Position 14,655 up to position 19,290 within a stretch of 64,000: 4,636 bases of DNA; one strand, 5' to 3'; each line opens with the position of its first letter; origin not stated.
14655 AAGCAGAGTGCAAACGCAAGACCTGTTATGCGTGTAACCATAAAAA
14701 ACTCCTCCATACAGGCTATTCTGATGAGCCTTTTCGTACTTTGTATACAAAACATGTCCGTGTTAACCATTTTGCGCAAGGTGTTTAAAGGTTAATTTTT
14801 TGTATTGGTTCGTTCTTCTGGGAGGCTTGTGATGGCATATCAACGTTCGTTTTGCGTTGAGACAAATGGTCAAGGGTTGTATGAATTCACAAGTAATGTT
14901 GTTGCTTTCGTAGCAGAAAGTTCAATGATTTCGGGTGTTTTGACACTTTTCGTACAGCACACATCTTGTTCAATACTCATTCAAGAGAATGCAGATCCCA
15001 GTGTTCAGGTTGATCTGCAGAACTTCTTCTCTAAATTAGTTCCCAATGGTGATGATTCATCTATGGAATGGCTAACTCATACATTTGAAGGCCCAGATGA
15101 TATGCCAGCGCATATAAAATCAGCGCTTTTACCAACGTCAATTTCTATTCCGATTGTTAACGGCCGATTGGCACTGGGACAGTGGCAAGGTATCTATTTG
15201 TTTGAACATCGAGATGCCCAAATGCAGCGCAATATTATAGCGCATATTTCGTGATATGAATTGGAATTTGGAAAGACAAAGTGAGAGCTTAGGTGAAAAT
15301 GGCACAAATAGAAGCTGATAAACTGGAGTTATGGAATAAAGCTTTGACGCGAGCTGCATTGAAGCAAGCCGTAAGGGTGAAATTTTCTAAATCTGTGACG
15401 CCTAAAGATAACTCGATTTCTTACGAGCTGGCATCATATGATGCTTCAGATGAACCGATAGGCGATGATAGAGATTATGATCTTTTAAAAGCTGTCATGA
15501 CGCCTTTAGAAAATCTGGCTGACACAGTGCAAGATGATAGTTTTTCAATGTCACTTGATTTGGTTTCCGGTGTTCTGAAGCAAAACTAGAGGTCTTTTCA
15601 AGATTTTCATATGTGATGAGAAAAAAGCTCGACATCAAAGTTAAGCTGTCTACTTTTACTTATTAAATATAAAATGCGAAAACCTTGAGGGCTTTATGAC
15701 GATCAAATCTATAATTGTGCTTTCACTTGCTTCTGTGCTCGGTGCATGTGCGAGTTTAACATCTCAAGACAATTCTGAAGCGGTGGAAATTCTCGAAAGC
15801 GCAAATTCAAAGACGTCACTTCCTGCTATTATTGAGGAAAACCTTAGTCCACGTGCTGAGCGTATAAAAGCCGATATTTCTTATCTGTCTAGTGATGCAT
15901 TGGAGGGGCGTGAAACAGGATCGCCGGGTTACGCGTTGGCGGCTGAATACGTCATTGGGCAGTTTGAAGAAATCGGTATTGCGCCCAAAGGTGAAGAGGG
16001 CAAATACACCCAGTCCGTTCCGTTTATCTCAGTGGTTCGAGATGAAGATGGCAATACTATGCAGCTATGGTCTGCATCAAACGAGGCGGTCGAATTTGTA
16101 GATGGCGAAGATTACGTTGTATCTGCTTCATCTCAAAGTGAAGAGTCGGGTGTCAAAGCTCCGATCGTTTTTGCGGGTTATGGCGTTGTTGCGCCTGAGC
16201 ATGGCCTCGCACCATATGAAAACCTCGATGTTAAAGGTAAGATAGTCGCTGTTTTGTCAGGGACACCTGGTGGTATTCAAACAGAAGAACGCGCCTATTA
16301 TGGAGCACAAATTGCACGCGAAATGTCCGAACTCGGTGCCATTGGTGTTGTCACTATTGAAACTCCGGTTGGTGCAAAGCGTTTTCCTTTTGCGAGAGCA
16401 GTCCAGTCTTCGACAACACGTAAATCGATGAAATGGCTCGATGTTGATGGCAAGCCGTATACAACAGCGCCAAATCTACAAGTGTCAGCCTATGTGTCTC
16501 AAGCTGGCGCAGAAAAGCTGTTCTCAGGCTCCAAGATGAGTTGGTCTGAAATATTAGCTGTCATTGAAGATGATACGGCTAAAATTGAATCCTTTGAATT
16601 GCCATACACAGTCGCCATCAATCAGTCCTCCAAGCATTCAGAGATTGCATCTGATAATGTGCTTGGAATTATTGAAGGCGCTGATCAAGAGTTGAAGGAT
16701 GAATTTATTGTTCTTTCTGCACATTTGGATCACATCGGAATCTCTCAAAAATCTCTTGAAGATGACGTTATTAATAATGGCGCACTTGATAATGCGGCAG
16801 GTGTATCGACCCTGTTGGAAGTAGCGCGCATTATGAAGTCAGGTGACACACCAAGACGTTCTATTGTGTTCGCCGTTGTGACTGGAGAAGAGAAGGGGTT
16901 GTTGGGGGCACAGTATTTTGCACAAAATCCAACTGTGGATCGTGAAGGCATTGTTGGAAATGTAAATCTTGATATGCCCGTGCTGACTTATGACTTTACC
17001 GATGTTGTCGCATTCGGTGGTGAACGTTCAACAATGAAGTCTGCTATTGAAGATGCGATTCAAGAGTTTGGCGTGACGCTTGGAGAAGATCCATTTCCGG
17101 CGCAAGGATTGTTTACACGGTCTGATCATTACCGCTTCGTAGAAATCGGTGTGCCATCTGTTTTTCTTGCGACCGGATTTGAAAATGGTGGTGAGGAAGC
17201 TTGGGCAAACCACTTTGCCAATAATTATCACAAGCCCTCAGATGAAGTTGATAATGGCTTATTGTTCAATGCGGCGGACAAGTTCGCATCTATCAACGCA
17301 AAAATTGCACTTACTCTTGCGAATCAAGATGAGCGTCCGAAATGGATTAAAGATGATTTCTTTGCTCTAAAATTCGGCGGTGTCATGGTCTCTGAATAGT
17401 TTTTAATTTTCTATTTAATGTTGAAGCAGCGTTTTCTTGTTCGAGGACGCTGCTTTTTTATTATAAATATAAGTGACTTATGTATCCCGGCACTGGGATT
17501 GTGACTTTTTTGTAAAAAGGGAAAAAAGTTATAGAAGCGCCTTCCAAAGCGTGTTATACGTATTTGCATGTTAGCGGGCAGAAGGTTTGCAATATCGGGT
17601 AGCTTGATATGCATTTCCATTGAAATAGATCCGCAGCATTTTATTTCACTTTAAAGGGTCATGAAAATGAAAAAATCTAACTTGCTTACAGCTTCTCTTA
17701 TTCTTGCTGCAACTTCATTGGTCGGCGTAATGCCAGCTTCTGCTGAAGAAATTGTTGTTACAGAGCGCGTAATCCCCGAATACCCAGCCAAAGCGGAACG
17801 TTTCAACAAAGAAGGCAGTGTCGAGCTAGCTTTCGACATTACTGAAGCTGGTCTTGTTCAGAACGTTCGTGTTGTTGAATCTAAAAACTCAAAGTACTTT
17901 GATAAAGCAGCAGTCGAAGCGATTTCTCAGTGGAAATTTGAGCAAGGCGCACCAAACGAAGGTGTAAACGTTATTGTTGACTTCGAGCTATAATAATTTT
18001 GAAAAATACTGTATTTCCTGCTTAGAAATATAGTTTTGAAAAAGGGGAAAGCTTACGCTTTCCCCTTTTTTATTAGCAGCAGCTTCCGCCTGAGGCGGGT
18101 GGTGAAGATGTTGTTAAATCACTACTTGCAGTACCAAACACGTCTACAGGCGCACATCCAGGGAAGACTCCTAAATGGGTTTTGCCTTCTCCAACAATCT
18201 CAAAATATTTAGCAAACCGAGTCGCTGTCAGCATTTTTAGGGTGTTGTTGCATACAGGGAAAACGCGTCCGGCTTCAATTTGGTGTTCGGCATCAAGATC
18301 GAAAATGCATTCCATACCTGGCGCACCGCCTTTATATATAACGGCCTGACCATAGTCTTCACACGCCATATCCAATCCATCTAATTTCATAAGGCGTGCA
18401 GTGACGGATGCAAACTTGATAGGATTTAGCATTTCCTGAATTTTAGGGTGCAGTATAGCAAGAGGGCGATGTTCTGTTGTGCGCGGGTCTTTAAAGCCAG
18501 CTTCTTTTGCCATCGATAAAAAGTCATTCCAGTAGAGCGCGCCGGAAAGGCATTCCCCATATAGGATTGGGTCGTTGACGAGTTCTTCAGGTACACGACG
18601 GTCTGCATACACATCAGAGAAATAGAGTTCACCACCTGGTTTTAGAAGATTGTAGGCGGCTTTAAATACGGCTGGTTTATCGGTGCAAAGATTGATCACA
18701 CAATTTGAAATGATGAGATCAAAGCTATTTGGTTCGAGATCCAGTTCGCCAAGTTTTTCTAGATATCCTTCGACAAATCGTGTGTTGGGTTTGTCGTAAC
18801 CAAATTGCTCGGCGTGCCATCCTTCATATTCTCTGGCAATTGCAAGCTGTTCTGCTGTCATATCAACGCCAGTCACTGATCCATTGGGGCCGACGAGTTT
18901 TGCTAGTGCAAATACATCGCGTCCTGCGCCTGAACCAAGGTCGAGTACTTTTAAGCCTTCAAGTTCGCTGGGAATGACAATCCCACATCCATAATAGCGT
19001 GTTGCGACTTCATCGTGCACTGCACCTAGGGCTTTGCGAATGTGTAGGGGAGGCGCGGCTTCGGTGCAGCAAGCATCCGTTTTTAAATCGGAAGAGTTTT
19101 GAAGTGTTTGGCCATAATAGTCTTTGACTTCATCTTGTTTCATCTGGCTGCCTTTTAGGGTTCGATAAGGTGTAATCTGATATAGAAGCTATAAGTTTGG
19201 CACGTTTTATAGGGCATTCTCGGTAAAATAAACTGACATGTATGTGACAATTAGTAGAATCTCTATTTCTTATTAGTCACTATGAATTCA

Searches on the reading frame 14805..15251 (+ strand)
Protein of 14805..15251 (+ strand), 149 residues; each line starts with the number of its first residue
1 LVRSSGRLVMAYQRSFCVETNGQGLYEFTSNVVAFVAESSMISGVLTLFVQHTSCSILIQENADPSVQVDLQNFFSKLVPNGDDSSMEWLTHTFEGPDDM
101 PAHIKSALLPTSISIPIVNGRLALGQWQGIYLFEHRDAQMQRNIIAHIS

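Call 3: search_protein_families(library=pfam, proteins=[window:14805-15251:+], max_evalue=1)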
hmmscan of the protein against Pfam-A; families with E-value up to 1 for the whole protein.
window:14805-15251:+ (149 aa): 1 family
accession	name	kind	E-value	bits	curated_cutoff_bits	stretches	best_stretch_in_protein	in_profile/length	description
PF01894.22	UPF0047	-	1.3e-37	129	27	1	28-148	2-117/117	Uncharacterised protein family UPF0047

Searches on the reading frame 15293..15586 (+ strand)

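Call 3: search_protein_families(library=pfam, proteins=[window:15293-15586:+], max_evalue=1)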
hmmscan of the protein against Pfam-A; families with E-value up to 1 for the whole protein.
window:15293-15586:+ (98 aa): 1 family
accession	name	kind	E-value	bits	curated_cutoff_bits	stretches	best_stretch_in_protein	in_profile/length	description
PF07977.19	FabA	-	0.069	13.2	23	1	17-48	79-110/138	FabA-like domain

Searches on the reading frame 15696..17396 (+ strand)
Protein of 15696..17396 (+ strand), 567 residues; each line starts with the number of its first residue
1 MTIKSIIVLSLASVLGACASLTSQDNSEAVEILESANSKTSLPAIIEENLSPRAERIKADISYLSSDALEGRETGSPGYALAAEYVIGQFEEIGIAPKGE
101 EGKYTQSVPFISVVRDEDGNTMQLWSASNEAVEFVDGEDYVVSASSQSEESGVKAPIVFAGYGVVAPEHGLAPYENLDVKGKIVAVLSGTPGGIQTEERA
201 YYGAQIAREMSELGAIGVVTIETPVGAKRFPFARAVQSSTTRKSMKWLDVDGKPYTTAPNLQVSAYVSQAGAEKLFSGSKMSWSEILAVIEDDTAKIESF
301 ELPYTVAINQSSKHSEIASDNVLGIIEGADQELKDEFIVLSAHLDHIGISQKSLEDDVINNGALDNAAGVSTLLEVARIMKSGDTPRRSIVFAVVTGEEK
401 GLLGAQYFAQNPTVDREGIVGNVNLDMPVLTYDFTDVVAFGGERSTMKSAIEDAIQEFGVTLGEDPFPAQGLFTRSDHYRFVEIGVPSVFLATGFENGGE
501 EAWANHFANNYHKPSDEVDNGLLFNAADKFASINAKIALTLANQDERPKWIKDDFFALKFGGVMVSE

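Call 69: search_protein_families(library=pfam, proteins=[window:15696-17396:+], max_evalue=0.001)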
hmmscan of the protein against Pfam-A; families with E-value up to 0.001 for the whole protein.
window:15696-17396:+ (567 aa): 3 families
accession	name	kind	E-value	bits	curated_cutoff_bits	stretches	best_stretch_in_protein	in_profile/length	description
PF04389.22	Peptidase_M28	-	9.5e-43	146.6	21.3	1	321-535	1-190/193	Peptidase family M28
PF05343.19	Peptidase_M42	-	1.3e-05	24.9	23.2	1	354-413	123-181/292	M42 glutamyl aminopeptidase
PF01546.33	Peptidase_M20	-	7.8e-05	23.1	24.6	1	362-494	32-175/206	Peptidase family M20/M25/M40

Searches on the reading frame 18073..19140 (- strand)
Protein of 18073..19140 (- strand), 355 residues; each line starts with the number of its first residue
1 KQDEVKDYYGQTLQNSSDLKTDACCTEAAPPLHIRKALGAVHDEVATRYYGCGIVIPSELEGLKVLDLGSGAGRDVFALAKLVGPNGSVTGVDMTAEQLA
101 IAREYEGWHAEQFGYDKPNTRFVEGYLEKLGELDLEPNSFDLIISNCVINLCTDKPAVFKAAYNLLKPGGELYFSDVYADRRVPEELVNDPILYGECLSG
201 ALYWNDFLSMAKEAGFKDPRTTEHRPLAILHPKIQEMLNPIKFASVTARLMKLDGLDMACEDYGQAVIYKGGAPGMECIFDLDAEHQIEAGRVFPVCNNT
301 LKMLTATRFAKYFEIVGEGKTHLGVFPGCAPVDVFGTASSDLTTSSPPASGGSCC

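Call 69: search_protein_families(library=pfam, proteins=[window:18073-19140:-], max_evalue=0.001)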
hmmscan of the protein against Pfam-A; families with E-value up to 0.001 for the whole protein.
window:18073-19140:- (355 aa): 7 families
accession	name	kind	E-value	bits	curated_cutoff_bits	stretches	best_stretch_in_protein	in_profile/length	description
PF13847.12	Methyltransf_31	-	1.1e-33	116.4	27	1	61-215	3-145/145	Methyltransferase domain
PF13649.12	Methyltransf_25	-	4.9e-17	62.8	27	1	65-170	1-97/97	Methyltransferase domain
PF08241.18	Methyltransf_11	-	7.9e-16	58.9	21.2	1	66-174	1-95/95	Methyltransferase domain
PF08242.18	Methyltransf_12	-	7.7e-14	52.7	30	1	66-172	1-98/98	Methyltransferase domain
PF01209.24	Ubie_methyltran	-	1.2e-11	44.9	20.1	1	58-173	44-150/233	ubiE/COQ5 methyltransferase family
PF13489.12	Methyltransf_23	-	4.3e-11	43.3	27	1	60-187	21-129/164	Methyltransferase domain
PF05175.20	MTS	-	0.00091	19.3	23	0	62-173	32-137/170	Methyltransferase small domain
